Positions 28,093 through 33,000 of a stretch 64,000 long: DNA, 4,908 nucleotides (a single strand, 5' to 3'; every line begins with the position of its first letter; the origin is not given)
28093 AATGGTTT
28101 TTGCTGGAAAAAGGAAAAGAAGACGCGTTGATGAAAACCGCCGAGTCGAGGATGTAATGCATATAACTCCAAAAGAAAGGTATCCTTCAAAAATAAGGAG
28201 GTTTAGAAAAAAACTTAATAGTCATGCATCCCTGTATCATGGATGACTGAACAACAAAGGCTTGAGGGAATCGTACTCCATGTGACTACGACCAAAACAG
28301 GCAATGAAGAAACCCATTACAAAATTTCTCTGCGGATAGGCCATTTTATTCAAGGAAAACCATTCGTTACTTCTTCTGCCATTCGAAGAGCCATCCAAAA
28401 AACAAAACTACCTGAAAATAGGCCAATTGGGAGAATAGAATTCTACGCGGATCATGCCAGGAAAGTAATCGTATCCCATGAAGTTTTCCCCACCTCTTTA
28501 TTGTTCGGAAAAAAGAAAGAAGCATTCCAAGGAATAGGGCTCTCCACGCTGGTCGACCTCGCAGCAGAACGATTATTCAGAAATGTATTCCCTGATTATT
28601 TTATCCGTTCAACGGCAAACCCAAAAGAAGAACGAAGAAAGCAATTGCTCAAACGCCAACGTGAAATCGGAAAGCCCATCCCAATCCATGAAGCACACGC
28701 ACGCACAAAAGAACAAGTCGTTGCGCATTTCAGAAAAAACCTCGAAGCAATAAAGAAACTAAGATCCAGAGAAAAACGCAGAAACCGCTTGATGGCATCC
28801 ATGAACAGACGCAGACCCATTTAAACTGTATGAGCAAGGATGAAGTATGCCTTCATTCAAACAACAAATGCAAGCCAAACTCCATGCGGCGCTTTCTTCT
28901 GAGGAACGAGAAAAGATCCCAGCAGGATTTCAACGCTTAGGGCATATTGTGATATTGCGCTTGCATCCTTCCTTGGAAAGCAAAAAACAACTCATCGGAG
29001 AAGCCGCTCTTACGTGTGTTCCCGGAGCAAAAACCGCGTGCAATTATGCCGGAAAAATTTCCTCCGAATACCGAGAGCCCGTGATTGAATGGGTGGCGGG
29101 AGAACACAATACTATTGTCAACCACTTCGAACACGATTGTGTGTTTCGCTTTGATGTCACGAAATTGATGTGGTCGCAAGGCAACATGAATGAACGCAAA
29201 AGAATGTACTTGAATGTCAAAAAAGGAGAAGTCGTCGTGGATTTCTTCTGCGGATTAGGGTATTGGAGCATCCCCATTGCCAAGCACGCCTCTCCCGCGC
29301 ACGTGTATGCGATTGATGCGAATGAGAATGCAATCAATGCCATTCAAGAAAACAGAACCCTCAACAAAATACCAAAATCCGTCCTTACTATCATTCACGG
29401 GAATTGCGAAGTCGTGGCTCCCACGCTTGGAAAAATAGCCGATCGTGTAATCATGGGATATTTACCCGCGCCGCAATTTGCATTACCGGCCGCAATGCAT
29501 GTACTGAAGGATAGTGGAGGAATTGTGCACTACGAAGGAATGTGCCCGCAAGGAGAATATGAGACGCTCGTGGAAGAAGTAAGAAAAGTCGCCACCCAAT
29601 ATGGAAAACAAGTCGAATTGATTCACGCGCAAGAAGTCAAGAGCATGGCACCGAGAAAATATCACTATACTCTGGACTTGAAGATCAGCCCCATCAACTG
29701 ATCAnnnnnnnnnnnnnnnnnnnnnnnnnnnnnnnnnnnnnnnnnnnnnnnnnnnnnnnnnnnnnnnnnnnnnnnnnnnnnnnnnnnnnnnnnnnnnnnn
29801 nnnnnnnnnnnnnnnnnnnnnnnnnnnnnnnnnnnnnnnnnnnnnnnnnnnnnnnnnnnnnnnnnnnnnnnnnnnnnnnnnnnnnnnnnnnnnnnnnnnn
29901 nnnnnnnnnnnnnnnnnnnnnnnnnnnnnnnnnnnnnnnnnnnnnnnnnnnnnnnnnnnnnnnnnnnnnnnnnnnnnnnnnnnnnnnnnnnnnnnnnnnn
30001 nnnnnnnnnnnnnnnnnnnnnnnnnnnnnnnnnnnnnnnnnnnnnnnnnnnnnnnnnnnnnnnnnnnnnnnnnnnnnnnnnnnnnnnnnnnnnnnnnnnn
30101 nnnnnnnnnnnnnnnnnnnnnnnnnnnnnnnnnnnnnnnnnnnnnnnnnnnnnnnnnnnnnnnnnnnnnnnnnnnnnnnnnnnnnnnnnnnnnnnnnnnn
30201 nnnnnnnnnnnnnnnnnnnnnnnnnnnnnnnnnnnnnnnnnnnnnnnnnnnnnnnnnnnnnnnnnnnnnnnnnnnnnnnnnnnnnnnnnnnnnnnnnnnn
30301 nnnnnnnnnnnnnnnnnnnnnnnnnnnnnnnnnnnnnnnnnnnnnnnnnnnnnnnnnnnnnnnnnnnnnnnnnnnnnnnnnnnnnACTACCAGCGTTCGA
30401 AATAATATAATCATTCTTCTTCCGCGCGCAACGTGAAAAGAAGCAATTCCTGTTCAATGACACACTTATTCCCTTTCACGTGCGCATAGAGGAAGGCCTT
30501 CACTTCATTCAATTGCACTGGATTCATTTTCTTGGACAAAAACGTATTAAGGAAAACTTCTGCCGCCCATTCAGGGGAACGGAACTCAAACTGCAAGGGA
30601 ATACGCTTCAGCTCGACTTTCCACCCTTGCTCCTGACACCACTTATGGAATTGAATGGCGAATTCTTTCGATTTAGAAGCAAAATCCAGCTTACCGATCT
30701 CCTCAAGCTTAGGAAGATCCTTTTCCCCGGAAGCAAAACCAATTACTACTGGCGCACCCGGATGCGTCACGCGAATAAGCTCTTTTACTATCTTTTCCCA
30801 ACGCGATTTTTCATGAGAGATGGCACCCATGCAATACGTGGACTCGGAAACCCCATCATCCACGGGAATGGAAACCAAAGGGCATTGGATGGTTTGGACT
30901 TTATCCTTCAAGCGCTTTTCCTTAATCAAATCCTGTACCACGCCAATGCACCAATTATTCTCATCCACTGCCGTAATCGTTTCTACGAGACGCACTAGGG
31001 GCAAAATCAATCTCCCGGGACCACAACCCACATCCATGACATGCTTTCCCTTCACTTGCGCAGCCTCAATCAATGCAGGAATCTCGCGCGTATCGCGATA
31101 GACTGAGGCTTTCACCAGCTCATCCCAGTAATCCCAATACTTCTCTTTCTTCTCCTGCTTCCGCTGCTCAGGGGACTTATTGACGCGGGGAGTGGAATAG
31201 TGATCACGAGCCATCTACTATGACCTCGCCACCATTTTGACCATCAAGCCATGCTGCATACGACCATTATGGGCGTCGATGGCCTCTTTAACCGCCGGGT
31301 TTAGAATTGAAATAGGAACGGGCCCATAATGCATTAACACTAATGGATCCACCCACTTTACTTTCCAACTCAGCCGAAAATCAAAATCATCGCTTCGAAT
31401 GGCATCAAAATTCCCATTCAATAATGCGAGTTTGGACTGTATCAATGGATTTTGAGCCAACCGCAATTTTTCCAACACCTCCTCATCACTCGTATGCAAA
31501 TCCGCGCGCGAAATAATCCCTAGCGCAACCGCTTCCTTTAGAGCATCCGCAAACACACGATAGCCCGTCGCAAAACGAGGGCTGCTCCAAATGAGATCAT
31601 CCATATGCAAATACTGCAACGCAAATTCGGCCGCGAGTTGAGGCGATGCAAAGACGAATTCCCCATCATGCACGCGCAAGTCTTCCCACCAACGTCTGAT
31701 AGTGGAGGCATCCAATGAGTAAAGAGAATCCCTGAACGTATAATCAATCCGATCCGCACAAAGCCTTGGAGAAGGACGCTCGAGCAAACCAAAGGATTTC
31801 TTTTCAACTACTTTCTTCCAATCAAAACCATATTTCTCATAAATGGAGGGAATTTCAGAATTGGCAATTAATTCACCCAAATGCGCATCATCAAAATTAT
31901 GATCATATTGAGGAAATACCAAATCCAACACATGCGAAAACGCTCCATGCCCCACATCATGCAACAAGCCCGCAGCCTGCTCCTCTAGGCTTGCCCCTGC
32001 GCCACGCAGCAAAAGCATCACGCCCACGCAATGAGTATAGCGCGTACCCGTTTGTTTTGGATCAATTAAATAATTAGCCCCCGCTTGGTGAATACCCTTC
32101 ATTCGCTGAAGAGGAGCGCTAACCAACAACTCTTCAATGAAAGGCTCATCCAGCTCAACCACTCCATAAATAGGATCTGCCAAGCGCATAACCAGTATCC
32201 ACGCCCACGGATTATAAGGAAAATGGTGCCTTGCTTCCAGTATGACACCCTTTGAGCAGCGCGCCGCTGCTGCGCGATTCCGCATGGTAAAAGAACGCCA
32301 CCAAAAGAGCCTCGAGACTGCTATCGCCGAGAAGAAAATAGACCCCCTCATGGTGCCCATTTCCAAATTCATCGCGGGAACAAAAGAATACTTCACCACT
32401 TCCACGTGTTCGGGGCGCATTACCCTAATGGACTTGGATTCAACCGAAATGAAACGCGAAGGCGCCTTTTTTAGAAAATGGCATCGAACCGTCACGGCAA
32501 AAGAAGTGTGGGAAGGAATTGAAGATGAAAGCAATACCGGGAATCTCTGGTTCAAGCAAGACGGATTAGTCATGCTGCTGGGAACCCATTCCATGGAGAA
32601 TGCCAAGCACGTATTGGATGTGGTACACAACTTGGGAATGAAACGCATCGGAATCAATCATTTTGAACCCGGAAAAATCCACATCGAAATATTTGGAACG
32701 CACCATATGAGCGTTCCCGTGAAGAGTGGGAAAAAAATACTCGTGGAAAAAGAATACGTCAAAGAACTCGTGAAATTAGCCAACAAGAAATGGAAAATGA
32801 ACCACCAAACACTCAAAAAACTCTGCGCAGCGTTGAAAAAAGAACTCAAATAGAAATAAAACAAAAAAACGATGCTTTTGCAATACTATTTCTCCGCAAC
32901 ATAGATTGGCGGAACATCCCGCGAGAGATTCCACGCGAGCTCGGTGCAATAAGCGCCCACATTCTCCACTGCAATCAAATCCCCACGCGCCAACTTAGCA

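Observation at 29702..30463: JAMM-motif paralogue with twin-arginine-like, lipobox-like N-terminus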

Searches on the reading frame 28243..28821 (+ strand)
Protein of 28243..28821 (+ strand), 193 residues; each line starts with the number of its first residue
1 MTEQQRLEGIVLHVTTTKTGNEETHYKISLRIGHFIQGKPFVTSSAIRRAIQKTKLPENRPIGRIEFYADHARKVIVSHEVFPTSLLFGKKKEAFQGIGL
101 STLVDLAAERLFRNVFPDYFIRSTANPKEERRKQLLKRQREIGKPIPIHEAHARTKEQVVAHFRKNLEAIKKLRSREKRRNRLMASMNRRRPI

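Call 7: search_protein_families(library=pfam, proteins=[window:28243-28821:+], max_evalue=1)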
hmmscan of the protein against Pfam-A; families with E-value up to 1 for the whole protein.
window:28243-28821:+ (193 aa): 3 families
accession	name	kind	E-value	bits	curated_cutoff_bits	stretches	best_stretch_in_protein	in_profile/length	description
PF07540.16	NOC3p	-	0.037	14.9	26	1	100-139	38-78/92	Nucleolar complex-associated protein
PF11538.13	Snurportin1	-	0.12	13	22.1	1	123-141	11-29/40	Snurportin1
PF23051.1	DUF7040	-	0.17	12.7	27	0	51-88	32-69/116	Domain of unknown function (DUF7040)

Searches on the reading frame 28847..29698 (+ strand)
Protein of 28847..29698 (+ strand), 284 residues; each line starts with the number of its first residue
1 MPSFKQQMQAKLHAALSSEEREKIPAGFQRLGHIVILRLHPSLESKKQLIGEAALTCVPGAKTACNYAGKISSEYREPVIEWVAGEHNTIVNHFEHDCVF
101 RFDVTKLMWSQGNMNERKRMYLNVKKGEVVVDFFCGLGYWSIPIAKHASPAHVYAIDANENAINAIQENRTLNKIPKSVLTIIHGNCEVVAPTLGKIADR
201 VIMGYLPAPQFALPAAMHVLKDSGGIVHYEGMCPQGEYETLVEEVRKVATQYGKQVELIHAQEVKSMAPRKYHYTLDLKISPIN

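Call 7: search_protein_families(library=pfam, proteins=[window:28847-29698:+], max_evalue=1)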
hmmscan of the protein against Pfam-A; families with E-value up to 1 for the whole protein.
window:28847-29698:+ (284 aa): 18 families
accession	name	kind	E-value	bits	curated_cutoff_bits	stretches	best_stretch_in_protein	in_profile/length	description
PF02475.24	TRM5-TYW2_MTfase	-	2.1e-39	135.6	28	1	93-254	3-161/164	TRM5/TYW2 methyltransferase domain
PF25133.1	TYW2_N_2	-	1.7e-17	63.7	27.7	1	11-87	4-78/79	TYW2 N-terminal domain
PF05175.20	MTS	-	5.5e-07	29.8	23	1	122-187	27-90/170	Methyltransferase small domain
PF13847.12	Methyltransf_31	-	8.3e-07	29.2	27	1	125-254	2-130/145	Methyltransferase domain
PF06325.19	PrmA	-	1.9e-06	28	22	1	124-224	159-253/296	Ribosomal protein L11 methyltransferase (PrmA)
PF13649.12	Methyltransf_25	-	3.5e-06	28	27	1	130-224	1-97/97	Methyltransferase domain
PF08704.16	GCD14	-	0.00013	22.2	26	1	120-227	34-142/247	tRNA methyltransferase complex GCD14 subunit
PF09445.16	Methyltransf_15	-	0.00024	21.1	22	1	128-189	2-60/165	RNA cap guanine-N2 methyltransferase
PF01728.25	FtsJ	-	0.0033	17.8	24.1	1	123-163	18-58/181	FtsJ-like methyltransferase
PF08241.18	Methyltransf_11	-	0.0047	18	21.2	1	133-224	3-91/95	Methyltransferase domain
PF08242.18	Methyltransf_12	-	0.0048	18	30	1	132-188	2-59/98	Methyltransferase domain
PF01209.24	Ubie_methyltran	-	0.0066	16.3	20.1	1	121-225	42-148/233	ubiE/COQ5 methyltransferase family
PF02005.22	TRM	-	0.014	15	27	1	129-179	52-103/376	N2,N2-dimethylguanosine tRNA methyltransferase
PF13489.12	Methyltransf_23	-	0.016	15.4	27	1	119-171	15-61/164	Methyltransferase domain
PF13679.12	Methyltransf_32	-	0.033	14.6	27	1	124-169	23-72/143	Methyltransferase domain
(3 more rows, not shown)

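Call 75: find_related_loci(query=A6, collection=genome_contigs, flank=5000)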
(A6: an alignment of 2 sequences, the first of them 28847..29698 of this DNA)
Query A6 (284 aa) in genome_contigs; peptide patterns used: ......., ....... (x = any residue, [..] = any of these).
133 stretches matched a pattern; 1 encode a relative of the query (tblastn E <= 1e-3); 1 distinct loci.
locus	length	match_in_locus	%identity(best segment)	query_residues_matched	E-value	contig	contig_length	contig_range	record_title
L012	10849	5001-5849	94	1-283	0e+0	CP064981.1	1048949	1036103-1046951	MAG: Candidatus Iainarchaeum archaeon isolate Fred_18-Q3-R57-64_BAT3C.431 chromosome, complete genome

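Call 93: find_related_loci(query=A6, collection=metagenome_contigs, flank=4000)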
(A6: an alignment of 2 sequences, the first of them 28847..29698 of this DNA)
Query A6 (284 aa) in metagenome_contigs; peptide patterns used: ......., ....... (x = any residue, [..] = any of these).
247 stretches matched a pattern; 1 encode a relative of the query (tblastn E <= 1e-3); 1 distinct loci.
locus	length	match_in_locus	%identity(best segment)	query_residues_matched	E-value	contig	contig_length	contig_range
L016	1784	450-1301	65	1-284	8e-140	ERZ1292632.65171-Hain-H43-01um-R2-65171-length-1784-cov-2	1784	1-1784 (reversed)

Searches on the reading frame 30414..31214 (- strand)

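Call 7: search_protein_families(library=pfam, proteins=[window:30414-31214:-], max_evalue=1)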
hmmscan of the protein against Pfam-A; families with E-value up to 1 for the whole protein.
window:30414-31214:- (267 aa): 12 families
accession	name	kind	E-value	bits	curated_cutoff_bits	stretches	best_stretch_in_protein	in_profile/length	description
PF13649.12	Methyltransf_25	-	8.7e-11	42.8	27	1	59-153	1-96/97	Methyltransferase domain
PF08241.18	Methyltransf_11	-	9.4e-10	39.5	21.2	1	61-157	2-94/95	Methyltransferase domain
PF03848.20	TehB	-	2.8e-07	30.6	20.4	1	39-192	13-163/193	Tellurite resistance protein TehB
PF13847.12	Methyltransf_31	-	1.1e-05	25.6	27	1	55-173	3-122/145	Methyltransferase domain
PF13489.12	Methyltransf_23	-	0.00036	20.7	27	1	50-102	14-61/164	Methyltransferase domain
PF01209.24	Ubie_methyltran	-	0.0024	17.7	20.1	1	51-158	43-151/233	ubiE/COQ5 methyltransferase family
PF05175.20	MTS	-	0.0026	17.9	23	1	51-109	26-86/170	Methyltransferase small domain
PF06325.19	PrmA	-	0.051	13.5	22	1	48-107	154-214/296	Ribosomal protein L11 methyltransferase (PrmA)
PF01923.23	Cob_adeno_trans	-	0.077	13.5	24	1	76-116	25-68/171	Cobalamin adenosyltransferase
PF08003.17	Methyltransf_9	-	0.1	12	23.8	1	52-144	112-204/315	Protein of unknown function (DUF1698)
PF00398.26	RrnaAD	-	0.14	11.6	24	0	52-152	26-125/263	Ribosomal RNA adenine dimethylase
PF11823.13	Se_S_carrier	-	0.16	11.9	25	1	182-206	8-32/69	Putative Se/S carrier protein-like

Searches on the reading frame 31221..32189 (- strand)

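Call 7: search_protein_families(library=pfam, proteins=[window:31221-32189:-], max_evalue=1)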
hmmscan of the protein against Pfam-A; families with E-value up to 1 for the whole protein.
seq(323 aa): 2 families
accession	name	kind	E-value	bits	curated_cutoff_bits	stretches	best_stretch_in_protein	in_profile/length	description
PF01966.28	HD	-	1.2e-07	32.5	22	1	50-100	1-61/116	HD domain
PF13328.12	HD_4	-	0.16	12.1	27.2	1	46-81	15-51/156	HD domain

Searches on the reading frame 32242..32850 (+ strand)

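Call 7: search_protein_families(library=pfam, proteins=[window:32242-32850:+], max_evalue=1)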
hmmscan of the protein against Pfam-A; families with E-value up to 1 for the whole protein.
window:32242-32850:+ (203 aa): 4 families
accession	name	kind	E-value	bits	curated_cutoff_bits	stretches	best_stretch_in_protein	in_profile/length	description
PF02676.19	TYW3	-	2.7e-31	109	27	1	24-199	10-210/211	Methyltransferase TYW3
PF17489.7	Tnp_22_trimer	-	0.068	13.9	22.2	1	59-79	8-28/43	L1 transposable element trimerization domain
PF19372.4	DUF5947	-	0.11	12.6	25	1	4-42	35-71/177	Family of unknown function (DUF5947)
PF13140.11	DUF3980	-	0.13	13.2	25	1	110-168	19-75/87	Domain of unknown function (DUF3980)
